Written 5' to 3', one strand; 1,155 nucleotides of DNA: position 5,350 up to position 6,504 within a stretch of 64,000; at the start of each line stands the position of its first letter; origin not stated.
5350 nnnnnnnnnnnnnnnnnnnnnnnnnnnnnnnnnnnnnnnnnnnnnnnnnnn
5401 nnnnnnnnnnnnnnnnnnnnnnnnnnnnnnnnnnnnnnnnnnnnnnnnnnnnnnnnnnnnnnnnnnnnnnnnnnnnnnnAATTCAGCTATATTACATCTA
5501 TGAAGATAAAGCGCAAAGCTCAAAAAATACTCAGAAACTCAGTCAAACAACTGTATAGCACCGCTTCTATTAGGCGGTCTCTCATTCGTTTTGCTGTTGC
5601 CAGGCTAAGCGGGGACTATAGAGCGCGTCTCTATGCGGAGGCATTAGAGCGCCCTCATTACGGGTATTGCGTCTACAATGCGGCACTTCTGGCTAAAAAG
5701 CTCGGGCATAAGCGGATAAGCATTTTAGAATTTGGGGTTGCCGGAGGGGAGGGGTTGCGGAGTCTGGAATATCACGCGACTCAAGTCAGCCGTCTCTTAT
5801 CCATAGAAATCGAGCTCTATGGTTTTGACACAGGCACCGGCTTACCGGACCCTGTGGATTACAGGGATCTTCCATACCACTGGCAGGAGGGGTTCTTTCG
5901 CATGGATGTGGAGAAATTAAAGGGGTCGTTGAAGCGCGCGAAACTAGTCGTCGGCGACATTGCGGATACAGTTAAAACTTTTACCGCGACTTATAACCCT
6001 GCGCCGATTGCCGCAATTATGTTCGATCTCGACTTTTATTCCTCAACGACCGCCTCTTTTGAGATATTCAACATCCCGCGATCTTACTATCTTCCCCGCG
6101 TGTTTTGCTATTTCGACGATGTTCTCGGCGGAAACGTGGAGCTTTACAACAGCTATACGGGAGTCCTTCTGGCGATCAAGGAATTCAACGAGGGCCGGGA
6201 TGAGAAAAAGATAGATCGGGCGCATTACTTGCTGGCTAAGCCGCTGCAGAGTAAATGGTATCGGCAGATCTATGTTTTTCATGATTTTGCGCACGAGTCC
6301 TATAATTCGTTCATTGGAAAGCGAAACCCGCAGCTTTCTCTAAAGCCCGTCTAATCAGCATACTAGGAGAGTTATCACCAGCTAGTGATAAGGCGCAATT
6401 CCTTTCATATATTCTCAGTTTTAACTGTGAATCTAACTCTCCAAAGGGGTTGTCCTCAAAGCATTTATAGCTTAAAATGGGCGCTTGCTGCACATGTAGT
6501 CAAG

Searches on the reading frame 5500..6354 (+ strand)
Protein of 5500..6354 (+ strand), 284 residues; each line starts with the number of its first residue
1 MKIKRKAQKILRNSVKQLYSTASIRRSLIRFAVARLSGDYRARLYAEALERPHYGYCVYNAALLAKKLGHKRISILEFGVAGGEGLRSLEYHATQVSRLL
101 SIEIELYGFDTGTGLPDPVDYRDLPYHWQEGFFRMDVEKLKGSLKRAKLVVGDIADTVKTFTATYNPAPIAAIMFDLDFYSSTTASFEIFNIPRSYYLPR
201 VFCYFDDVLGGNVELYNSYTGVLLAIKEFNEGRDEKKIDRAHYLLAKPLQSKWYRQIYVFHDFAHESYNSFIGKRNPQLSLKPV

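Call 12: search_protein_families(library=pfam, proteins=[window:5500-6354:+], max_evalue=0.001)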
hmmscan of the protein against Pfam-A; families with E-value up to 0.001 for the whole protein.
window:5500-6354:+ (284 aa): 0 families

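Call 18: find_encoding_contigs(protein=window:5500-6354:+, flank=10000, max_places=6)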
Protein window:5500-6354:+ (284 aa): no gene with exactly this product is on record in the collection.

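Call 93: search_protein_families(library=ncbifam, proteins=[window:5500-6354:+], max_evalue=0.01)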
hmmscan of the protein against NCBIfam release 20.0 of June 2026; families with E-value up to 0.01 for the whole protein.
window:5500-6354:+ (284 aa): 0 families
